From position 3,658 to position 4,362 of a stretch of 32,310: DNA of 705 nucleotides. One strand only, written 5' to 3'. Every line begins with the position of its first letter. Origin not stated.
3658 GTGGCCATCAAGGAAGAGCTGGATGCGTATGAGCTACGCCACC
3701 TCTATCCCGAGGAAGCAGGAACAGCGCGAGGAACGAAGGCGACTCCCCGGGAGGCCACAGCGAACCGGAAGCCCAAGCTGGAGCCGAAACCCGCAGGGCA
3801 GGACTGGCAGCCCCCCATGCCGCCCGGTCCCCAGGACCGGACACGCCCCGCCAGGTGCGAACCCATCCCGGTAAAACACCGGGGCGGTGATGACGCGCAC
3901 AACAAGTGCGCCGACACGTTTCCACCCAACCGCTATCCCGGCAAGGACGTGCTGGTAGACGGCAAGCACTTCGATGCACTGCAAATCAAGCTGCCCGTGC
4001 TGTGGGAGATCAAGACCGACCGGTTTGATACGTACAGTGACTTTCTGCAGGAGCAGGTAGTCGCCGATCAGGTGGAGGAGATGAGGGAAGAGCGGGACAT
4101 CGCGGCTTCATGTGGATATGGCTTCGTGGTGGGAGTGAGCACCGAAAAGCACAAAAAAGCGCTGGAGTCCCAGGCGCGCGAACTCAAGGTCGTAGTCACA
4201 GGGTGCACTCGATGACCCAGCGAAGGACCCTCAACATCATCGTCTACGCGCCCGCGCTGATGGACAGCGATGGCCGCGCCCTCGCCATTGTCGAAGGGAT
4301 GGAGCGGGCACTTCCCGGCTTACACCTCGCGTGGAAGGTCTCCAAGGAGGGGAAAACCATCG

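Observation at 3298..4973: Candidate polymorphic toxin (lipoprotein with PD-(D/E)xK nuclease-like C-terminus) and overlapping immunity gene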

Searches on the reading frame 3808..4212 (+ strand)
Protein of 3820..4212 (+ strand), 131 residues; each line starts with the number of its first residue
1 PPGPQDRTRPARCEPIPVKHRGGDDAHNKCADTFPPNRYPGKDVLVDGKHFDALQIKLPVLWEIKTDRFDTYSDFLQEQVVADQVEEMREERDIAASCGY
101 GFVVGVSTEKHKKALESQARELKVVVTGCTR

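Call 30: search_protein_representatives(protein=window:3820-4212:+)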
Query: 131 residues. Proteins with E-value up to 0.001 (for the whole library): 204; up to 1e-10: 116; up to 1e-30: 16. The best 150 are listed.
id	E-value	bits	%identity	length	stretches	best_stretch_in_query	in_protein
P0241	2.8e-54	199.1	70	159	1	1-131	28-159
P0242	3.9e-48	179.2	66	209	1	3-129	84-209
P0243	4.6e-48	179.0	63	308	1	6-131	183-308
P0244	7.5e-47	175.1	64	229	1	5-129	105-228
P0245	3.0e-46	173.1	62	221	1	1-131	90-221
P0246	3.2e-45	169.8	61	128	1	9-131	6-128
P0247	7.3e-43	162.2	56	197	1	6-131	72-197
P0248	7.6e-41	155.6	58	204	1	7-129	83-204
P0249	1.4e-37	145.0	54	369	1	6-129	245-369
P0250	5.1e-37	143.3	53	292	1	1-129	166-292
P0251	1.2e-36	142.0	59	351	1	1-111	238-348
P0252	8.5e-36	139.3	57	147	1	23-131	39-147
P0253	3.3e-33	130.9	51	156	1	5-126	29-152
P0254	4.4e-33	130.5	63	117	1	18-111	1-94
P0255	1.8e-31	125.3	54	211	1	1-127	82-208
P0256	6.2e-31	123.6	52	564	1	10-129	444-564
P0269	2.8e-23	98.8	48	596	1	12-117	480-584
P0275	5.5e-22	94.6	49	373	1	4-111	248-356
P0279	1.9e-21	92.9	46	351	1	4-110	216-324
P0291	2.2e-18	83.0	42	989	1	2-112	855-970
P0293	4.5e-18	81.9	45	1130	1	16-108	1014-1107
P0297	2.7e-17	79.4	43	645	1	2-110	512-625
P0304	2.7e-16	76.1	44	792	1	5-118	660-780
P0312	7.6e-15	71.5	45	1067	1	12-114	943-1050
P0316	2.1e-14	70.0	43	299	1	9-129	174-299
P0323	1.3e-13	67.5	37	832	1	5-110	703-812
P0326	3.5e-13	66.1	38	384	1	11-120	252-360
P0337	2.1e-12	63.6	42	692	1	9-127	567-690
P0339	3.3e-12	62.9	33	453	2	11-117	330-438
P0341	4.8e-12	62.4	45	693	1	11-108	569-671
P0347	1.8e-11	60.6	37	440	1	12-117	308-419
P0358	2.3e-10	57.0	36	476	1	4-110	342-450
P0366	1.9e-09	54.0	43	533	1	11-116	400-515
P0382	2.7e-08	50.3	43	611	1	4-106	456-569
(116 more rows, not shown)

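Call 31: search_protein_families(library=pfam, proteins=[P0256, P0269, P0291, P0293, P0297, P0304, P0312, P0323, P0337, P0249], max_evalue=0.01)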
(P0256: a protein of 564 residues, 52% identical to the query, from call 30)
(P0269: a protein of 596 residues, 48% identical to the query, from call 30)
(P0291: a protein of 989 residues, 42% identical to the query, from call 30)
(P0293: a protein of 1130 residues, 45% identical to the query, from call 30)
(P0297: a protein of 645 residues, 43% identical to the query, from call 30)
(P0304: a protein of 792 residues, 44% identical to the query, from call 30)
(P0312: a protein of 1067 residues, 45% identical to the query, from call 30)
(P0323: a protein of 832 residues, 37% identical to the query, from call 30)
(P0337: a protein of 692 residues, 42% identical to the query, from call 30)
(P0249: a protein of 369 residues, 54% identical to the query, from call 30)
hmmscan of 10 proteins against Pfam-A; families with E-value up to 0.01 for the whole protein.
P0256 (564 aa): 2 families
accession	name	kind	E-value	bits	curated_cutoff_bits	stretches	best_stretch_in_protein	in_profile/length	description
PF19829.4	DUF6310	-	2.2e-47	160.6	27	1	442-564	4-126/126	Family of unknown function (DUF6310)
PF13699.11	eCIS_core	-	5.3e-33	113.5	22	1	78-155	1-78/79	eCIS core domain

P0269 (596 aa): 2 families
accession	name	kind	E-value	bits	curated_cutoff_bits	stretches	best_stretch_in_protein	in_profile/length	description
PF19829.4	DUF6310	-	2.6e-32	112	27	1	478-587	6-116/126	Family of unknown function (DUF6310)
PF13699.11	eCIS_core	-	1.3e-26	93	22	1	118-195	1-78/79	eCIS core domain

P0291 (989 aa): 2 families
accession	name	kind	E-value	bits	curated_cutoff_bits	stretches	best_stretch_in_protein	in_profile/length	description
PF00553.25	CBM_2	-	1.5e-52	176.5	24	2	172-272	1-101/101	Cellulose binding domain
PF19829.4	DUF6310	-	5.3e-24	85.1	27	1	864-978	7-116/126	Family of unknown function (DUF6310)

P0293 (1130 aa): 2 families
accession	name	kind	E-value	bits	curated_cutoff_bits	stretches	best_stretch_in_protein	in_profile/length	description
PF19829.4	DUF6310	-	6.5e-25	88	27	1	1009-1109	7-106/126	Family of unknown function (DUF6310)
PF01841.26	Transglut_core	-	2e-14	54.2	23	1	320-456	16-108/108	Transglutaminase-like superfamily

P0297 (645 aa): 2 families
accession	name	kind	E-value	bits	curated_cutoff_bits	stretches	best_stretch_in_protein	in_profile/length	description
PF13699.11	eCIS_core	-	4.6e-28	97.7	22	1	278-353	3-78/79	eCIS core domain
PF19829.4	DUF6310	-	9.8e-27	93.9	27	1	517-633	3-114/126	Family of unknown function (DUF6310)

P0304 (792 aa): 2 families
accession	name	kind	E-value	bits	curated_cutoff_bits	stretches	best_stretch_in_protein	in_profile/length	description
PF13699.11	eCIS_core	-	5.9e-47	158.2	22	2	193-270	1-78/79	eCIS core domain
PF19829.4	DUF6310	-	4.5e-25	88.5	27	1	662-782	3-116/126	Family of unknown function (DUF6310)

P0312 (1067 aa): 2 families
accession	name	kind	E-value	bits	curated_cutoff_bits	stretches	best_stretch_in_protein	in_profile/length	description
PF19829.4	DUF6310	-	1.8e-24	86.6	27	1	939-1040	4-100/126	Family of unknown function (DUF6310)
PF01841.26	Transglut_core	-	7.3e-15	55.6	23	1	280-416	16-108/108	Transglutaminase-like superfamily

P0323 (832 aa): 5 families
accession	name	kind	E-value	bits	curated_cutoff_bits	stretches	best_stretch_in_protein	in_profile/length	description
PF13699.11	eCIS_core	-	2.1e-57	191.6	22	2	175-252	1-78/79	eCIS core domain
PF19829.4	DUF6310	-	1.8e-24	86.6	27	1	703-818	2-112/126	Family of unknown function (DUF6310)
PF06114.19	Peptidase_M78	-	7.8e-05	22.9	22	0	517-559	46-88/123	IrrE N-terminal-like domain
PF20573.4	DUF6782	-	0.00032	20.5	27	0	515-561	92-140/241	Putative metallopeptidase family (DUF6782)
PF19527.4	DUF6055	-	0.006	16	27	0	236-275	129-173/417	Family of unknown function (DUF6055)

P0337 (692 aa): 4 families
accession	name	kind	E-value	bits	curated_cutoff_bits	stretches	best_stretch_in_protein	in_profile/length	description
PF13699.11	eCIS_core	-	2.2e-61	204.4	22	2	64-141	1-78/79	eCIS core domain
PF19829.4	DUF6310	-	5.1e-20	72.2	27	1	565-687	3-120/126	Family of unknown function (DUF6310)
PF19527.4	DUF6055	-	0.00021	20.8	27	0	99-173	102-175/417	Family of unknown function (DUF6055)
PF01447.24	Peptidase_M4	-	0.0032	18.4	22.4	0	97-136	104-143/145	Thermolysin metallopeptidase, catalytic domain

P0249 (369 aa): 1 family
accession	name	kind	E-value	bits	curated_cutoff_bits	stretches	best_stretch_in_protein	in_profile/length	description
PF19829.4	DUF6310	-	3.6e-46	156.7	27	1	246-369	3-126/126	Family of unknown function (DUF6310)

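Call 37: search_protein_families(library=pfam, alignment_id=A1, max_evalue=10)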
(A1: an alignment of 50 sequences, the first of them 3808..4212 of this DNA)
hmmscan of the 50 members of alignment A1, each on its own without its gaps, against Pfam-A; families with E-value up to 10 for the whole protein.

A. member 1, window:3808-4212:+ (135 aa): 1 family
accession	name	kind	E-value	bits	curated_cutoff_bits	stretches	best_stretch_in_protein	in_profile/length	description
PF19829.4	DUF6310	-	7.6e-59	197.7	27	1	10-133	2-126/126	Family of unknown function (DUF6310)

B. families by the number of members that match (of 50 scanned): 18 families
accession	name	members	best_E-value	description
PF19829.4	DUF6310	50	7.5e-61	Family of unknown function (DUF6310)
PF02488.20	EMA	1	0.02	Merozoite Antigen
PF21852.1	DUF6911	1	0.036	Family of unknown function (DUF6911)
PF11475.13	VP_N-CPKC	1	0.088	Virion protein N terminal domain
PF16031.10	TonB_N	1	0.097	TonB polyproline region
PF02631.22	RecX_HTH2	1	0.11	RecX, second three-helix domain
PF08990.16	Docking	1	0.12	Erythronolide synthase docking domain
PF14485.11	DUF4431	1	0.13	Domain of unknown function (DUF4431)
PF14208.11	DUF4320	1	0.13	Domain of unknown function (DUF4320)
PF18017.8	SAM_4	1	0.13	SAM domain (Sterile alpha motif)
PF16774.11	Dit_N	1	0.14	Distal tail protein, N-terminal domain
PF21070.2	IcmF_helical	1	0.15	Type VI secretion protein IcmF helical domain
PF22196.1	HdrB-like_C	1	0.16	HdrB-like C-terminal domain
PF15648.12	Tox-REase-5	1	0.16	Restriction endonuclease fold toxin 5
PF04537.17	Herpes_UL55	1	0.17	Herpesvirus UL55 protein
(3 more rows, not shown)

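Call 47: predict_structure(alignment_id=A1)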
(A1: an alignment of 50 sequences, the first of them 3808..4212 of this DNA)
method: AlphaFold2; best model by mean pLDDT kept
length: 135 residues; sequences in the alignment: 50
mean_pLDDT: 95.0   pTM: 0.85
mean pLDDT of the five models: 95.0, 94.8, 94.8, 94.7, 94.0
residues with pLDDT >= 90: 116; 70-90: 17; 50-70: 2; < 50: 0
segments of 3 or more residues with pLDDT < 50: none
pLDDT, mean of each block of 10 residues (from residue 1): 77 90 94 95 98 98 97 97 98 98 98 98 98 92
secondary structure, 60 per line:
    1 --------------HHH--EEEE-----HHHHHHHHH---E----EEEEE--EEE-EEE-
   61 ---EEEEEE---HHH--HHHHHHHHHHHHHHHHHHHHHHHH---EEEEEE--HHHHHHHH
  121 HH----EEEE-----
elements in order: E20-23 H29-37 E46-50 E53-55 E57-59 E64-69 H78-101 E105-110 H113-122 E127-130

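Call 80: search_solved_structures(query=A1, max_evalue=10, show_alignments=3)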
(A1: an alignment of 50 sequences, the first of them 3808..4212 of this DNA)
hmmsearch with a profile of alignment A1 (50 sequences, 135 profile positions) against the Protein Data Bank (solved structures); distinct sequences matched with E-value up to 10: 3.
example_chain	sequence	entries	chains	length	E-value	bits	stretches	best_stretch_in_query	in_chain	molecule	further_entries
3vnk_A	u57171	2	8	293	0.89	12.6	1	83-130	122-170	Xylose isomerase domain protein TIM barrel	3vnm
3vni_A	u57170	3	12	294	0.89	12.6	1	83-130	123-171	Xylose isomerase domain protein TIM barrel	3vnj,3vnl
7e9w_A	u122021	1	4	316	0.99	12.5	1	83-130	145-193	D-psicose 3-epimerase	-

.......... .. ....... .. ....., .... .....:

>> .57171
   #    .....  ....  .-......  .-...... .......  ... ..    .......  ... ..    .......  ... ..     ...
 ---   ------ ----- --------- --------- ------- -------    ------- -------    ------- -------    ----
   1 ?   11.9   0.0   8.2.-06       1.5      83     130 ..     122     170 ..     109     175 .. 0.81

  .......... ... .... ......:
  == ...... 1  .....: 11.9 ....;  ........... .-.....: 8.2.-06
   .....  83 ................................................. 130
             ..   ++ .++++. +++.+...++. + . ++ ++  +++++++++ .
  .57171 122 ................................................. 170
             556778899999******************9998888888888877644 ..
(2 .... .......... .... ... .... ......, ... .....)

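Call 84: search_protein_families(library=pfam, proteins=[P0275, P0347, P0316, P0341, P0279, P0326, P0358, P0366, P0382, P0339], max_evalue=0.01)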
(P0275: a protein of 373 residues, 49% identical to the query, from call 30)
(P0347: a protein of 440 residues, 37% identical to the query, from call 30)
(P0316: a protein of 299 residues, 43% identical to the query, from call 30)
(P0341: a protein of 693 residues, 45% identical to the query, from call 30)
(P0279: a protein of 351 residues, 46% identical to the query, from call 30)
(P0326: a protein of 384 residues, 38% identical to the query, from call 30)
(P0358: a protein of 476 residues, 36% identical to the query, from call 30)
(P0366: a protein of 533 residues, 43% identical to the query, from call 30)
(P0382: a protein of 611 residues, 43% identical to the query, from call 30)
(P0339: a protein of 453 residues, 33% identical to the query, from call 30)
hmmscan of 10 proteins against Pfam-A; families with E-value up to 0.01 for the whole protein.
P0275 (373 aa): 2 families
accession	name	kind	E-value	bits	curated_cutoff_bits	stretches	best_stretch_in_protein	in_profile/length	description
PF19829.4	DUF6310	-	7.1e-29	100.8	27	1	254-362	5-113/126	Family of unknown function (DUF6310)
PF14107.11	DUF4280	-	7.5e-17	62.3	26.3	1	7-106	2-109/109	Domain of unknown function (DUF4280)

P0347 (440 aa): 2 families
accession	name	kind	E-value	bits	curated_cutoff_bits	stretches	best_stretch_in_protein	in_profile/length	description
PF14107.11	DUF4280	-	1.4e-19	71.1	26.3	1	7-106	2-109/109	Domain of unknown function (DUF4280)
PF19829.4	DUF6310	-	3.3e-19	69.6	27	1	304-427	4-121/126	Family of unknown function (DUF6310)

P0316 (299 aa): 1 family
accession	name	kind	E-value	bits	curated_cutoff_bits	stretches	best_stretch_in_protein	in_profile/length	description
PF19829.4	DUF6310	-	9.8e-28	97.1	27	1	173-294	4-121/126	Family of unknown function (DUF6310)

P0341 (693 aa): 2 families
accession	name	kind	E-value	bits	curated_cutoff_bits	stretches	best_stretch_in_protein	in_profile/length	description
PF13699.11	eCIS_core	-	4.7e-33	113.6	22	1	149-225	2-78/79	eCIS core domain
PF19829.4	DUF6310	-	2.1e-23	83.2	27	1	566-672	4-105/126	Family of unknown function (DUF6310)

P0279 (351 aa): 1 family
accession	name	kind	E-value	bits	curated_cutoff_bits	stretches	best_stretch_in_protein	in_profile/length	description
PF19829.4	DUF6310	-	3.3e-29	101.9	27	1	219-323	3-105/126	Family of unknown function (DUF6310)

P0326 (384 aa): 1 family
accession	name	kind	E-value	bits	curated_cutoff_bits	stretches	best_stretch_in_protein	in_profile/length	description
PF19829.4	DUF6310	-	3e-26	92.3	27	1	250-358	5-114/126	Family of unknown function (DUF6310)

P0358 (476 aa): 2 families
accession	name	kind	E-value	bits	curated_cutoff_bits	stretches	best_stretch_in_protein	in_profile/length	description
PF19829.4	DUF6310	-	1e-21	77.7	27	1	345-459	3-115/126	Family of unknown function (DUF6310)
PF13699.11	eCIS_core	-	8.3e-17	61.6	22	1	2-47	33-78/79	eCIS core domain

P0366 (533 aa): 2 families
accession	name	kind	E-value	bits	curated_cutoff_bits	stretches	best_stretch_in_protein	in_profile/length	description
PF13699.11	eCIS_core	-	1.3e-30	105.8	22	1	129-204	3-78/79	eCIS core domain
PF19829.4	DUF6310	-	7.5e-18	65.2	27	1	400-514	7-111/126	Family of unknown function (DUF6310)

P0382 (611 aa): 2 families
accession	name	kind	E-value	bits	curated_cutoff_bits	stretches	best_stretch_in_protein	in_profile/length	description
PF13699.11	eCIS_core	-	8.8e-33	112.8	22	1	84-161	1-78/79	eCIS core domain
PF19829.4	DUF6310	-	5.2e-18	65.7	27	1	461-569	2-102/126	Family of unknown function (DUF6310)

P0339 (453 aa): 1 family
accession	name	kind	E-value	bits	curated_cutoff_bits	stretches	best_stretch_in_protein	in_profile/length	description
PF19829.4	DUF6310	-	2.5e-23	82.9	27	1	327-440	4-115/126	Family of unknown function (DUF6310)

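Call 88: fold_search(model_id=the predicted structure, library=pdb)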
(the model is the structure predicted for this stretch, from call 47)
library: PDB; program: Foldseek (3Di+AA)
matches with E <= 10: 279; with E <= 0.001: 0
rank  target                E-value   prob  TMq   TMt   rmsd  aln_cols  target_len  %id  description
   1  9oz0_B                5.0e-03  1.00  0.54  0.45   4.4       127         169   11  Crystal structure of T6SS effector-immunity complex PA3907-PA3908 from Pseudomonas aeruginosa (released 2025-06-18)
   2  7dym_A                1.4e-01  0.97  0.63  0.51   3.5       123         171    9  Pseudomonas aeruginosa TseT-TsiT complex (released 2021-08-25)
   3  5lhc_B                4.1e-01  0.09  0.21  0.08   7.3       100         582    9  The structure of D456A mutant of Nt.BspD6I nicking endonuclease at 0.24 nm resolution . (released 2017-08-16)
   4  5lhc_A                4.3e-01  0.30  0.33  0.10   6.0        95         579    6  The structure of D456A mutant of Nt.BspD6I nicking endonuclease at 0.24 nm resolution . (released 2017-08-16)
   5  5gkj_B                5.2e-01  0.13  0.23  0.16   8.5        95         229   18  Structure of EndoMS in apo form (released 2016-11-02)
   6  5liq_B                5.2e-01  0.08  0.21  0.08   7.3       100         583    9  The structure of C160S,C508S,C578S mutant of Nt.BspD6I nicking endonuclease at 0.185 nm resolution . (released 2017-08-02)
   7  8q44_B                5.6e-01  0.21  0.40  0.16   5.3       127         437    9  Crystal structure of cA4-bound Can2 (E364R) in complex with oligo-T DNA (released 2023-11-22)
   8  6qnz_B                6.0e-01  0.23  0.33  0.10   7.3        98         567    6  Crystal structure of the site-specific DNA nickase N.BspD6I E418A Mutant (released 2020-03-04)
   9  2ewf                  6.0e-01  0.09  0.23  0.08   7.0        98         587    9  Crystal structure of the site-specific DNA nickase N.BspD6I (released 2006-11-21)
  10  3ccf_B                6.4e-01  0.47  0.24  0.14   2.6        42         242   12  Crystal structure of putative methyltransferase (YP_321342.1) from Anabaena variabilis ATCC 29413 at 1.90 A resolution (released 2008-03-11)
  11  8q3z_A                6.4e-01  0.18  0.36  0.15   6.1       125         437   10  Crystal structure of cA4-bound Can2 from Thermoanaerobacter brockii (released 2023-11-22)
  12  8q42_B                7.7e-01  0.20  0.39  0.16   5.7       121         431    9  Crystal structure of cA4-bound Can2 (E341A) in complex with oligo-A DNA (released 2023-11-22)
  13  6wxw_A                8.3e-01  0.21  0.37  0.17   4.5        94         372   11  crystal structure of apo Card1 (released 2020-12-30)
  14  5cm2_Z                8.8e-01  0.60  0.19  0.14   1.0        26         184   19  Structure of Y. lipolytica Trm9-Trm112 complex, a methyltransferase modifying U34 in the anticodon loop of some tRNAs (released 2015-10-21)
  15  6qnz_A                9.4e-01  0.08  0.23  0.08   7.0        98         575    8  Crystal structure of the site-specific DNA nickase N.BspD6I E418A Mutant (released 2020-03-04)
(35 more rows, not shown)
